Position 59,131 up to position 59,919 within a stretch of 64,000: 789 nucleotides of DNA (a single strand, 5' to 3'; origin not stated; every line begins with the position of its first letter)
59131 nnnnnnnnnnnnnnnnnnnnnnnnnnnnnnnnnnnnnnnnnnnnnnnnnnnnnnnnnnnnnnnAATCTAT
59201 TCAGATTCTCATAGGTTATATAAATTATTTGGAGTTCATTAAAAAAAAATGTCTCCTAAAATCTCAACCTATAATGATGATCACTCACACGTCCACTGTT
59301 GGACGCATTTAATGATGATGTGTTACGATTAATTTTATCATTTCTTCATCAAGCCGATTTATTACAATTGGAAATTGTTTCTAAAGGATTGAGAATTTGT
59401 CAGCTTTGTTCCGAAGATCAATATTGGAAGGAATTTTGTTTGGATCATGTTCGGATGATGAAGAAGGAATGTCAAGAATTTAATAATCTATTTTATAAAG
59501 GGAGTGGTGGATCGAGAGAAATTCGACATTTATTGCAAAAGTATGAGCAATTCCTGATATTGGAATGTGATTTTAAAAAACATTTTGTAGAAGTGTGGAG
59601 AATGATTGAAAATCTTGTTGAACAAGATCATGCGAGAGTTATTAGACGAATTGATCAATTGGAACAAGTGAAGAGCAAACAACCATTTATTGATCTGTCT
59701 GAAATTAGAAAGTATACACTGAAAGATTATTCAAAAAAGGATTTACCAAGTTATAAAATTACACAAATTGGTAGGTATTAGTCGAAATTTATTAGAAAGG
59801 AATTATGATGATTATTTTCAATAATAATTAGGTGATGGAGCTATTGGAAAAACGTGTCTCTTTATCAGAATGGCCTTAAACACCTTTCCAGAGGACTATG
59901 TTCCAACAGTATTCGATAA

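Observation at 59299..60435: F-box fused to a GTPase-deficient Rho domain: a Cul1-type analogue of the RhoBTB architecture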

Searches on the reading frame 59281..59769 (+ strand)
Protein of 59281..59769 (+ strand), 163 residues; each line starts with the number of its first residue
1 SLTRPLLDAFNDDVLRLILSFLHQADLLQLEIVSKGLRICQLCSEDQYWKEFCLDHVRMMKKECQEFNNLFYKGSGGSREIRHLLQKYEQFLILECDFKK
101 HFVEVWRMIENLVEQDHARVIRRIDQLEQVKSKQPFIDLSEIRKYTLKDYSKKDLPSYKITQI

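Call 23: search_protein_representatives(protein=window:59281-59769:+)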
Query: 163 residues. Proteins with E-value up to 0.001 (for the whole library): 26; up to 1e-10: 2; up to 1e-30: 0. The best 26 are listed.
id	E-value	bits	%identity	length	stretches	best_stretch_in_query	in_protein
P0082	8.3e-13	64.9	37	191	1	9-163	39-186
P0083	2.2e-12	63.5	32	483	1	9-155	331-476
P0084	1.2e-10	57.9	35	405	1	10-146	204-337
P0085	2.5e-09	53.6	44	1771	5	6-38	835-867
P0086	6.4e-09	52.3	28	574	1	9-146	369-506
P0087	1.1e-08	51.5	32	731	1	9-126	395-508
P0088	3.5e-08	49.9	34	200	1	9-146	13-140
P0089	5.7e-07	45.9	43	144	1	4-64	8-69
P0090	6.8e-07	45.7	28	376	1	10-159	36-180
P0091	1.4e-06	44.7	45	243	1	8-67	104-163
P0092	1.6e-06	44.5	47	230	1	7-63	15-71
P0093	4.2e-06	43.1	31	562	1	8-109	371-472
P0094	5.4e-06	42.8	53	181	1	6-54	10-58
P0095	8.0e-06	42.2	31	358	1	7-148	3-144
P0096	1.8e-05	41.1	27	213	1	4-144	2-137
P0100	1.5e-04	38.1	43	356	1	8-56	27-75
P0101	3.6e-04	36.9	25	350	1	8-145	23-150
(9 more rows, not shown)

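Call 25: list_cluster_members(proteins=[P0082, P0083, P0084, P0086, P0087, P0088, P0090, P0095, P0101, P0100])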
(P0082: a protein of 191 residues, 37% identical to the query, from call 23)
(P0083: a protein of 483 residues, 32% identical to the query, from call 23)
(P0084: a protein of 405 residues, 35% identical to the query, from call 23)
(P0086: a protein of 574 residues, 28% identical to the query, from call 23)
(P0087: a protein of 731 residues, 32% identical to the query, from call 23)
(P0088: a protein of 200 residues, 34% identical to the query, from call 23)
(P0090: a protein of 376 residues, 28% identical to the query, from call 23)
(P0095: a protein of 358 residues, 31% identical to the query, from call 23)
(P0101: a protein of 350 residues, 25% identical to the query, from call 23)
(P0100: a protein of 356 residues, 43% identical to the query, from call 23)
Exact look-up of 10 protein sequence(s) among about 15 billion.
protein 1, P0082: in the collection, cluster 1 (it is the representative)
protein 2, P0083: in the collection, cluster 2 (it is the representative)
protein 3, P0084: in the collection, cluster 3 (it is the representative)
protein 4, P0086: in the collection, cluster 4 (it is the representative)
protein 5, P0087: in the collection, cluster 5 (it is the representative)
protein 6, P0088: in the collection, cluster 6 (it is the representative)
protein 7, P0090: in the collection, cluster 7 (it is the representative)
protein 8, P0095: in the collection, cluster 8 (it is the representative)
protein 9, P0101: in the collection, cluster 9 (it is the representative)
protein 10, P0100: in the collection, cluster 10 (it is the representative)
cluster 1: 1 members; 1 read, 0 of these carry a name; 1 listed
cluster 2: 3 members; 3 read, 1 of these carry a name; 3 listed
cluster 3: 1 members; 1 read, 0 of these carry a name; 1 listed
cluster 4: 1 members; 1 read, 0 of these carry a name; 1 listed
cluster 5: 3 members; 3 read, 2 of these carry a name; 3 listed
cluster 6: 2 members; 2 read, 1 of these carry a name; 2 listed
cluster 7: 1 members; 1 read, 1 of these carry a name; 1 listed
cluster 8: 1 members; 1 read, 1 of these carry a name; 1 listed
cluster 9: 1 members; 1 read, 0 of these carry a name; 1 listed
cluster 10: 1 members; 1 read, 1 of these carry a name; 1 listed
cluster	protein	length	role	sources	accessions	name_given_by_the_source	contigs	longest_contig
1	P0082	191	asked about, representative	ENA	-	-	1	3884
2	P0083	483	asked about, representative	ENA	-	-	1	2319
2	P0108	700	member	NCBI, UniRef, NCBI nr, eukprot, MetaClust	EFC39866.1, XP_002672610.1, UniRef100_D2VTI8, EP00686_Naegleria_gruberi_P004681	rho family small GTPase [Naegleria gruberi] | Rho family small GTPase n=1 Tax=Naegleria gruberi TaxID=5762 RepID=D2VTI8_NAEGR | XP_002672610.1 rho family small GTPase [Naegleria gruberi strain NEG-M]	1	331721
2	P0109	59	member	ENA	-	-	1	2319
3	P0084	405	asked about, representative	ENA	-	-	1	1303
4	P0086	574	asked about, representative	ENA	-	-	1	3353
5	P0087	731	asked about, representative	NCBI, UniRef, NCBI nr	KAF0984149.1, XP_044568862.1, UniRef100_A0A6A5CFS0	hypothetical protein FDP41_007326 [Naegleria fowleri] | F-box domain-containing protein n=1 Tax=Naegleria fowleri TaxID=5763 ... | uncharacterized protein FDP41_007326 [Naegleria fowleri]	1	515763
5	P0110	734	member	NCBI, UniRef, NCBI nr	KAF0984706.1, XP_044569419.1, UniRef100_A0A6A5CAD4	hypothetical protein FDP41_000605 [Naegleria fowleri] | F-box domain-containing protein n=1 Tax=Naegleria fowleri TaxID=5763 ... | uncharacterized protein FDP41_000605 [Naegleria fowleri]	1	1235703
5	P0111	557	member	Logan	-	-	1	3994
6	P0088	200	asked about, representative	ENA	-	-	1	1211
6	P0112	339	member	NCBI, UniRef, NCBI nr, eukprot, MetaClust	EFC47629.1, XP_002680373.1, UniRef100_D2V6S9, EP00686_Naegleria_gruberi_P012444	rho family small GTPase [Naegleria gruberi] | Rho family small GTPase n=1 Tax=Naegleria gruberi TaxID=5762 RepID=D2V6S9_NAEGR | XP_002680373.1 rho family small GTPase [Naegleria gruberi strain NEG-M]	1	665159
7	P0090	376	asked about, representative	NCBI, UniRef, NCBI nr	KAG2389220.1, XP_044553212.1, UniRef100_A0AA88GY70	hypothetical protein C9374_014620 [Naegleria lovaniensis] | Rho family small GTPase n=1 Tax=Naegleria lovaniensis TaxID=51637 RepID=A0AA88GY70_NAELO | uncharacterized protein C9374_014620 [Naegleria lovaniensis]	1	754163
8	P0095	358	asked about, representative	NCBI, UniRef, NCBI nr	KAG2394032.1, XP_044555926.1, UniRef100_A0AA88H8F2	hypothetical protein C9374_003796 [Naegleria lovaniensis] | F-box domain-containing protein n=1 Tax=Naegleria lovaniensis TaxID=51637 ... | uncharacterized protein C9374_003796 [Naegleria lovaniensis]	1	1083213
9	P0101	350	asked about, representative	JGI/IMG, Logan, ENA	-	-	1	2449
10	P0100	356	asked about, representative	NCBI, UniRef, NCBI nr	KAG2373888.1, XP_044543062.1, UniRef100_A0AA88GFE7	hypothetical protein C9374_011773 [Naegleria lovaniensis] | Uncharacterized protein n=1 Tax=Naegleria lovaniensis TaxID=51637 RepID=A0AA88GFE7_NAELO | uncharacterized protein C9374_011773 [Naegleria lovaniensis]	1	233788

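Call 26: predict_structure(protein=window:59281-59769:+)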
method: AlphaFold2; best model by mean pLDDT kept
length: 163 residues; sequences in the alignment: 1
mean_pLDDT: 45.6   pTM: 0.33
mean pLDDT of the five models: 45.6, 40.4, 39.6, 39.4, 35.9
residues with pLDDT >= 90: 0; 70-90: 0; 50-70: 59; < 50: 104
segments of 3 or more residues with pLDDT < 50: 1-10, 12-34, 36-40, 43-45, 104-121, 123-163
pLDDT, mean of each block of 10 residues (from residue 1): 37 44 42 48 52 56 57 55 55 52 47 44 46 37 35 30 24
secondary structure, 60 per line:
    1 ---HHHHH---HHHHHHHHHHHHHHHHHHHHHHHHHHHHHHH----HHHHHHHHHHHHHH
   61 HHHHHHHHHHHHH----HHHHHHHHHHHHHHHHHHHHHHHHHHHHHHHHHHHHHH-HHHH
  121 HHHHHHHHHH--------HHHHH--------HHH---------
elements in order: H4-8 H12-42 H47-73 H78-115 H117-130 H139-143

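Call 41: find_homologous_proteins(query=A2, max_evalue=0.001)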
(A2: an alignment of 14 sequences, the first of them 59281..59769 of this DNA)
Query A2 (14 sequences) (163 aa, profile of the alignment): 2 proteins with E <= 0.001 among 2122 candidates.
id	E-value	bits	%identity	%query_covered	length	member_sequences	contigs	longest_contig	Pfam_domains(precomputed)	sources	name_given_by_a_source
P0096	8.0e-43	164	28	87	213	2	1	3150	PF08477.20,PF00071.29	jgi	-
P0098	8.0e-16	76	34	44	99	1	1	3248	-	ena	-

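Call 42: search_protein_families(library=pfam, alignment_id=A2, max_evalue=0.01)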
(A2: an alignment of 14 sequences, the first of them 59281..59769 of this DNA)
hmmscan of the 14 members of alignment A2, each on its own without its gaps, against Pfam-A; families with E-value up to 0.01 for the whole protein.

A. member 1, window:59281-59769:+ (163 aa): 2 families
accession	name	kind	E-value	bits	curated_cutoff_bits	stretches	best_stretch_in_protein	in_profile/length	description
PF12937.12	F-box-like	-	8.1e-05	22.7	24.3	1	12-54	6-46/47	F-box-like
PF00646.38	F-box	-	0.0027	18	20.5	1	11-39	5-33/43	F-box domain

B. families by the number of members that match (of 14 scanned): 3 families
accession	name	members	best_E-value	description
PF00646.38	F-box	9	3.1e-06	F-box domain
PF12937.12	F-box-like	9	9.3e-06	F-box-like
PF15941.10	FidL_like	1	0.0057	FidL-like putative membrane protein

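Call 43: search_solved_structures(query=A2, max_evalue=1, show_alignments=2)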
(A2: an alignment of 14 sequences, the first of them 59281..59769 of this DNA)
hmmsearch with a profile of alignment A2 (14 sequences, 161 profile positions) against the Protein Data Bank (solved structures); distinct sequences matched with E-value up to 1: 11.
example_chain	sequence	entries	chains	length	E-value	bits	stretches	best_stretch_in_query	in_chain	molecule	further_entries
9kbd_C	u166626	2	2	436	2.8e-06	30.7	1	6-89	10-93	F-box only protein 3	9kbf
5ibk_B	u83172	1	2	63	0.042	17.2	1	12-50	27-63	F-box/WD repeat-containing protein 7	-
12dl_NA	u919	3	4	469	0.086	16.1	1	17-55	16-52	Expressed sequence C85627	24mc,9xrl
6vcd_B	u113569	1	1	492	0.13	15.5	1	13-52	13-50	F-box/LRR-repeat protein 5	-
1aep_A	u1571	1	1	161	0.15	15.3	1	57-126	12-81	APOLIPOPHORIN III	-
1ls4_A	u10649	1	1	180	0.21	14.9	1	57-126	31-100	Apolipophorin-III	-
5v4b_B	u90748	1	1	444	0.38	14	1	14-52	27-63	F-box/WD repeat-containing protein 7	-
2ovp_B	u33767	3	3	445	0.38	14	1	14-52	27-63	F-box/WD repeat protein 7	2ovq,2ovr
7t1y_B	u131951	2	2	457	0.39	14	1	14-52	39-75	F-box/WD repeat-containing protein 7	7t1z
12dl_PA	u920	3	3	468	0.4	14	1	17-56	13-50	F-box and WD-40 domain protein 21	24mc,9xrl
9w2m_J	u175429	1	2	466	0.48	13.7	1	17-55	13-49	FBXW24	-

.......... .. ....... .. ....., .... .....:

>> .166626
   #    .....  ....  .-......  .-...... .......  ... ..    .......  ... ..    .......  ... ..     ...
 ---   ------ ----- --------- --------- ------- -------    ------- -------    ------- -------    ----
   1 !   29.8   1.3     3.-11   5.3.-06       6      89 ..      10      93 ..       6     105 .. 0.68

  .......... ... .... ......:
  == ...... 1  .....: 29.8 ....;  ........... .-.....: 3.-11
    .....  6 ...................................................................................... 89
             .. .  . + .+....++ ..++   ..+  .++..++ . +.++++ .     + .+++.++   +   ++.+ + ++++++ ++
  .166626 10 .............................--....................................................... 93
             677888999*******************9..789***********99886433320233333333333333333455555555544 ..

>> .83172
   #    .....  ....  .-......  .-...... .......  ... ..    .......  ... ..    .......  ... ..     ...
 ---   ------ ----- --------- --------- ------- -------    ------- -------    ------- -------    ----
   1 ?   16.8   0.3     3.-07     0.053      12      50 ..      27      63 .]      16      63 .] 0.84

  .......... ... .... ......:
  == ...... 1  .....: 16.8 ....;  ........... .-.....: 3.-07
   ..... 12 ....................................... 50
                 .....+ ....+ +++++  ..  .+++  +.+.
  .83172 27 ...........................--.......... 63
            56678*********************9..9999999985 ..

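Call 52: predict_structure(alignment_id=A2)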
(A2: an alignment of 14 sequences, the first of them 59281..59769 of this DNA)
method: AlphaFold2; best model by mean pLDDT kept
length: 163 residues; sequences in the alignment: 14
mean_pLDDT: 67.6   pTM: 0.46
mean pLDDT of the five models: 67.6, 67.5, 65.7, 62.0, 59.6
residues with pLDDT >= 90: 0; 70-90: 88; 50-70: 62; < 50: 13
segments of 3 or more residues with pLDDT < 50: 1-10, 161-163
pLDDT, mean of each block of 10 residues (from residue 1): 38 66 77 70 74 77 77 67 77 64 71 77 71 62 64 56 47
secondary structure, 60 per line:
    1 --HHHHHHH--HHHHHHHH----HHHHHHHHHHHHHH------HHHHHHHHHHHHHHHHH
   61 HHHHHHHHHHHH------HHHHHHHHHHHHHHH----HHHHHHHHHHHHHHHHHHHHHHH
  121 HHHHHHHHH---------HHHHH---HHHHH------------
elements in order: H3-9 H12-19 H24-37 H44-72 H79-93 H98-129 H139-143 H147-151

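Call 54: fold_search(model_id=the predicted structure, library=pdb)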
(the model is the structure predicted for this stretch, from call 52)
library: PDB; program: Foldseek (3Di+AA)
matches with E <= 10: 71; with E <= 0.001: 0
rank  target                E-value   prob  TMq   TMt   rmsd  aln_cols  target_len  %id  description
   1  2huj                  1.6e+00  0.20  0.28  0.34  10.3       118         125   12  Crystal structure of a protein of uknown function (NP_471338.1) from Listeria innocua at 1.74 A resolution (released 2006-08-08)
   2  2ld3_MODEL_1_A        1.7e+00  0.63  0.29  0.48   4.5        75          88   17  Solution structure of myosin VI lever arm extension (released 2012-05-16)
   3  4nkg_D                2.1e+00  0.14  0.16  0.34  11.7        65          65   17  Crystal structure of SspH1 LRR domain in complex PKN1 HR1b domain (released 2013-12-11)
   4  2rld_C                3.2e+00  0.38  0.31  0.42   4.5        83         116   10  CRYSTAL STRUCTURE OF A PROTEIN WITH UNKNOWN FUNCTION FROM S23 RIBOSOMAL PROTEIN FAMILY (BT_0352) FROM BACTEROIDES THET (released 2007-10-30)
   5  5bs2_A                3.2e+00  0.09  0.17  0.22  13.5       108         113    9  Crystal structure of RbcX-IIa from Chlamydomonas reinhardtii in complex with RbcL C-terminal tail (released 2015-08-05)
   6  3v5y_A                3.4e+00  0.10  0.23  0.24  12.6       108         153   12  Structure of FBXL5 hemerythrin domain, P2(1) cell (released 2012-01-25)
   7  8h37_G                3.4e+00  0.04  0.18  0.18  28.5       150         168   15  Cryo-EM Structure of the KBTBD2-CUL3-Rbx1-p85a tetrameric complex (released 2023-10-11)
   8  7qru_G                3.6e+00  0.08  0.23  0.27  10.1       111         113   11  Structure of Bacillus pseudofirmus Mrp antiporter complex, monomer (released 2022-11-09)
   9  8h36_G                3.6e+00  0.04  0.18  0.09  28.5       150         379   15  Cryo-EM Structure of the KBTBD2-CUL3-Rbx1-p85a dimeric complex (released 2023-10-11)
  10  8uc3_C                4.0e+00  0.16  0.29  0.44  11.3        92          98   13  Cryo-EM structure of the AlbAB cyclodipeptide oxidase enzyme filament (released 2024-05-15)
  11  7b93_V                4.0e+00  0.11  0.23  0.28   9.8        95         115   13  Cryo-EM structure of mitochondrial complex I from Mus musculus inhibited by IACS-2858 at 3.0 A (released 2021-05-26)
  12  2uui                  4.3e+00  0.08  0.26  0.27  13.1       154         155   13  Crystal structure of Human Leukotriene C4 Synthase (released 2007-07-17)
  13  8i4w_A                4.3e+00  0.04  0.19  0.09  21.7       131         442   15  Cryo-EM structure of 5-subunit Smc5/6 head region (released 2024-06-26)
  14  9exv_C                4.8e+00  0.13  0.29  0.44  12.1       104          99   14  Broad substrate scope C-C oxidation in cyclodipeptides catalysed by a flavin-dependent filament (released 2025-02-05)
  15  1w9r_MODEL_1_A        4.8e+00  0.11  0.22  0.29   9.1       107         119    8  Solution Structure of Choline Binding Protein A, Domain R2, the Major Adhesin of Streptococcus pneumoniae (released 2005-02-22)
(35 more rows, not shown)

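Call 59: find_encoding_contigs(protein=P0082, flank=4000, max_places=2)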
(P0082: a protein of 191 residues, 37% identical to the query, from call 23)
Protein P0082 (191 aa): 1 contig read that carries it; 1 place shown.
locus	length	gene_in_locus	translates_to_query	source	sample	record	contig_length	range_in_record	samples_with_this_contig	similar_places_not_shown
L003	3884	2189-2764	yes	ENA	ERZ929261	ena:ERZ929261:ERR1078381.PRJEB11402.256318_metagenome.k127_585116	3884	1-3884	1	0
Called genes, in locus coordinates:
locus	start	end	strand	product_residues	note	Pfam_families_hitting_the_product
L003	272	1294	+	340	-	PF00067:p450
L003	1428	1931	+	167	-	PF00067:p450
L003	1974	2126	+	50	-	-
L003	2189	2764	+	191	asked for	-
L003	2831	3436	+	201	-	PF00071:Ras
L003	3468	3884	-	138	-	?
